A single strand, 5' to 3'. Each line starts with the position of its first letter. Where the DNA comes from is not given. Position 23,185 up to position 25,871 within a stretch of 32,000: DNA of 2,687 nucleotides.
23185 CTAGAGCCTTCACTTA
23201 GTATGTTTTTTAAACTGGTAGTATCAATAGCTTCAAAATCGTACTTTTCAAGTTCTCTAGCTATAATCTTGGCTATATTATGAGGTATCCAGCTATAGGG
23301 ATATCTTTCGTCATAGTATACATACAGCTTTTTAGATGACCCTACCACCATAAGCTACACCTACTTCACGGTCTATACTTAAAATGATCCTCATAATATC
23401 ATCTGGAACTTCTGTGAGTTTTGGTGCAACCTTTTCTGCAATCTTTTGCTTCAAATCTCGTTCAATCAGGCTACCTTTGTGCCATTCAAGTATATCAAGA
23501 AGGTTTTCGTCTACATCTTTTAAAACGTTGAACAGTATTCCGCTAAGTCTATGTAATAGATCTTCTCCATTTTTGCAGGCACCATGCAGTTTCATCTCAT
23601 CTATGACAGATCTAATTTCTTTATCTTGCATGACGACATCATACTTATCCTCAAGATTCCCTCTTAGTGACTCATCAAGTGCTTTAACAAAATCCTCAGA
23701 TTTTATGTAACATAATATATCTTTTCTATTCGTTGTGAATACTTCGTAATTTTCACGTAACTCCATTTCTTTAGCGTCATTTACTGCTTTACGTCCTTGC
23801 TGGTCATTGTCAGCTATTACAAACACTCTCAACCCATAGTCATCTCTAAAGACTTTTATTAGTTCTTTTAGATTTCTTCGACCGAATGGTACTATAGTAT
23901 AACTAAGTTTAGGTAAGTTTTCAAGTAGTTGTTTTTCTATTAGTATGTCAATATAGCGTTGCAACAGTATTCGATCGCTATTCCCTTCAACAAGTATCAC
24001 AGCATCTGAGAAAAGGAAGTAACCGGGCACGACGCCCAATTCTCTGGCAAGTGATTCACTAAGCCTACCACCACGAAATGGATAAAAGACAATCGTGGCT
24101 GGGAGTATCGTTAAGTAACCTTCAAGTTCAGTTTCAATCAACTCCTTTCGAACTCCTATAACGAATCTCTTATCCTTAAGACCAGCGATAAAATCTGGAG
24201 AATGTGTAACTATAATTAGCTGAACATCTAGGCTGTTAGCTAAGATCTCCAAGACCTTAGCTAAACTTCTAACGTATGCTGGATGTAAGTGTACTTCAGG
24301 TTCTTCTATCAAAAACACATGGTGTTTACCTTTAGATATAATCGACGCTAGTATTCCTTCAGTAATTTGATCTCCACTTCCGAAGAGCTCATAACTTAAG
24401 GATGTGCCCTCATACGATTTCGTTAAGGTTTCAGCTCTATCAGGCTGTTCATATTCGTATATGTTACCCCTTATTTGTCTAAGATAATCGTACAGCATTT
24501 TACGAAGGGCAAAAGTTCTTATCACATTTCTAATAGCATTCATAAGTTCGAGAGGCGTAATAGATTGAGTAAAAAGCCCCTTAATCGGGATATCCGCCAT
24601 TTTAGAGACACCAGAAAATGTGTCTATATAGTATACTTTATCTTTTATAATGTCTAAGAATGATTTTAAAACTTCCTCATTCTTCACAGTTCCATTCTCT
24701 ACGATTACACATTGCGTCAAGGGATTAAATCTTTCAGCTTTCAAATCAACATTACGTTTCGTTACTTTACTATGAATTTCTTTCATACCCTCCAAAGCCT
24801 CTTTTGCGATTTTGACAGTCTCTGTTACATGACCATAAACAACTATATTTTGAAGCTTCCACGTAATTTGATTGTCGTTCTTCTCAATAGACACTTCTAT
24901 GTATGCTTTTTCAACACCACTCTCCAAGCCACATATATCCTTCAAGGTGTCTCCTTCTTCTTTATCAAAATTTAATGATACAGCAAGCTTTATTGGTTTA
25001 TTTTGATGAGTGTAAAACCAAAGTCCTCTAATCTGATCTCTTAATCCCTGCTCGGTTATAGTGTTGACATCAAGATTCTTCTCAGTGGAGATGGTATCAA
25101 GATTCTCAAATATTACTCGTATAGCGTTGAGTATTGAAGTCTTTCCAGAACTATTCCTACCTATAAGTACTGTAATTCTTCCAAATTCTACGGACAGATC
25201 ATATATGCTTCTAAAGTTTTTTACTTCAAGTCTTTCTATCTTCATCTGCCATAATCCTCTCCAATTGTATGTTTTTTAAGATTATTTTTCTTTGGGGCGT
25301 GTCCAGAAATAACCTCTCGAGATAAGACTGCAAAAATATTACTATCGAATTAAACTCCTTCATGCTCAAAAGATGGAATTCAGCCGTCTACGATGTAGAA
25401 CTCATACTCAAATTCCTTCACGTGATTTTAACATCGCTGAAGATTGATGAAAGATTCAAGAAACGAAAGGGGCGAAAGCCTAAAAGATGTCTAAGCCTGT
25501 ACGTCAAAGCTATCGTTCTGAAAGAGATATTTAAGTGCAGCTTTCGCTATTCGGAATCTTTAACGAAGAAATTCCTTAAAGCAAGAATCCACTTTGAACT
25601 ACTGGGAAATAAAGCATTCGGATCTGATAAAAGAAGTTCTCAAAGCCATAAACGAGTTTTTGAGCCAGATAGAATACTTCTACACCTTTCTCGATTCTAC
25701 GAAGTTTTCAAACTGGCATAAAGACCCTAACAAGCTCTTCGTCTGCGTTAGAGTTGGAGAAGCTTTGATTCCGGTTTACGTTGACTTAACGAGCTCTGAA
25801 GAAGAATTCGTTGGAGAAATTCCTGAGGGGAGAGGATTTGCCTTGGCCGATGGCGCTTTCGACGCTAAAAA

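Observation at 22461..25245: Candidate new two-gene defence module: fused OLD-family ATPase-Toprim nuclease coupled to an unrecognisable 296-aa coiled-coil protein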

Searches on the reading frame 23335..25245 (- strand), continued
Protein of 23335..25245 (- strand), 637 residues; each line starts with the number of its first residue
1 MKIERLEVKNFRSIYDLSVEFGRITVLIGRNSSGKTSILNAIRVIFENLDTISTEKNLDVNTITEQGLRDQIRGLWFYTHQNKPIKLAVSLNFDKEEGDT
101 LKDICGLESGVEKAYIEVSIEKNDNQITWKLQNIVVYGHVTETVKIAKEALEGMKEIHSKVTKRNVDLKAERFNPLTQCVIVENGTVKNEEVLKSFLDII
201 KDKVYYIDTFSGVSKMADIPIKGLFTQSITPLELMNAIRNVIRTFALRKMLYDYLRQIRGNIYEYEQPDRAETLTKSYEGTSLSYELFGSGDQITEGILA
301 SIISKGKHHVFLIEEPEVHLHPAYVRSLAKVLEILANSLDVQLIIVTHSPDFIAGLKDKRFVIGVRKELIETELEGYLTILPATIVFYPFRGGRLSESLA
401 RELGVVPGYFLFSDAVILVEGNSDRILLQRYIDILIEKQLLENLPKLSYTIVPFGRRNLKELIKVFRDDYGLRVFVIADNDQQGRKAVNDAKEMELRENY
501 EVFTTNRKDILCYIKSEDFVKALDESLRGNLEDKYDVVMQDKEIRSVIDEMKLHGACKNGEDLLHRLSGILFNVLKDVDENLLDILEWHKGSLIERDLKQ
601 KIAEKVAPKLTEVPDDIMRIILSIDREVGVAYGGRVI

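Call 77: fold_search(model_id=the predicted structure, library=pdb)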
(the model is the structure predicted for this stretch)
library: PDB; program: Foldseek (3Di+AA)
matches with E <= 10: 1176; with E <= 0.001: 205
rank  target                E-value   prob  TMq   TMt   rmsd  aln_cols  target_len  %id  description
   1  8u7i_A                1.5e-16  1.00  0.42  0.42  17.7       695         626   15  Structure of the phage immune evasion protein Gad1 bound to the Gabija GajAB complex (released 2023-11-22)
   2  8x5i_D                3.0e-16  1.00  0.42  0.47  16.1       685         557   16  Structure of ATP/Mg2+ bound Gabija GajA (released 2024-02-28)
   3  8sm3_A                2.6e-15  1.00  0.41  0.46  17.1       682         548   15  Structure of Bacillus cereus VD045 Gabija GajA-GajB Complex (released 2023-11-22)
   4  8x5i_B                7.3e-15  1.00  0.40  0.44  16.4       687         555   16  Structure of ATP/Mg2+ bound Gabija GajA (released 2024-02-28)
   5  6p74                  7.7e-15  1.00  0.37  0.45  13.7       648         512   16  OLD nuclease from Thermus Scotoductus (released 2020-01-29)
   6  8tjy_A                4.8e-14  1.00  0.39  0.49  12.7       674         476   15  Structure of Gabija AB complex (released 2024-04-24)
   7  8x5i_A                9.9e-14  1.00  0.38  0.49  13.4       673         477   16  Structure of ATP/Mg2+ bound Gabija GajA (released 2024-02-28)
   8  8x5i_C                2.0e-13  1.00  0.40  0.51  13.6       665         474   16  Structure of ATP/Mg2+ bound Gabija GajA (released 2024-02-28)
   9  9kjy_E                3.1e-13  1.00  0.31  0.38  16.3       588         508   15  Cryo-EM structure of the Retron-Eco7 complex (state 2) (released 2025-11-12)
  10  9kk2_E                1.2e-12  1.00  0.30  0.36  16.5       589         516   15  Cryo-EM structure of the Retron-Eco7 complex (state 5) (released 2025-11-12)
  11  8jqb_A                1.3e-12  1.00  0.39  0.50  13.6       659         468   15  Structure of Gabija GajA-GajB 4:4 Complex (released 2024-02-28)
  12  9kjx_E                2.0e-12  1.00  0.29  0.36  16.7       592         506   15  Cryo-EM structure of the Retron-Eco7 complex (state 1) (released 2025-11-12)
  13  8wy4_A                3.1e-12  1.00  0.36  0.48  13.5       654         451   15  GajA tetramer with ATP (released 2024-02-28)
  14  8jq9_A                4.0e-12  1.00  0.37  0.49  13.0       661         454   15  Structure of Gabija GajA (released 2024-02-28)
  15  8j4t_A                7.5e-12  1.00  0.37  0.48  14.1       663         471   15  GajA-GajB complex (released 2024-02-21)
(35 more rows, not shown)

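Call 87: search_protein_families(library=pfam, proteins=[L023:2117-2614:+], max_evalue=0.01)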
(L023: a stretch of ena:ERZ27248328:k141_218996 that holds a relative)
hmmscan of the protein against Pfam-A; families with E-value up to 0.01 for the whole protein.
L023:2117-2614:+ (165 aa): 1 family
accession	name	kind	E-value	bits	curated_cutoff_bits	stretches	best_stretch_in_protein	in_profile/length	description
PF01878.24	EVE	-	2.1e-05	25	23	1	39-113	38-112/145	EVE domain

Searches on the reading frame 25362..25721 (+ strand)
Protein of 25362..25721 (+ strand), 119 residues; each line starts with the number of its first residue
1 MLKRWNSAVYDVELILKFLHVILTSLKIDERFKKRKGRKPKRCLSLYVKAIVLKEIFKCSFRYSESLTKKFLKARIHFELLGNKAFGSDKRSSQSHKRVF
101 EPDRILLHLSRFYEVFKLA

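Call 40: search_protein_families(library=pfam, proteins=[window:25362-25721:+], max_evalue=0.01)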
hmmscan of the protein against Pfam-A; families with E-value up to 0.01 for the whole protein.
window:25362-25721:+ (119 aa): 0 families

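Call 89: search_dna_similar(query=window:25362-25721:+, collection=plasmids, mode=protein, max_evalue=0.01, max_rows=8)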
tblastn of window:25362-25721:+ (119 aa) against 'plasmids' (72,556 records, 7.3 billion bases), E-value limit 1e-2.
No match.
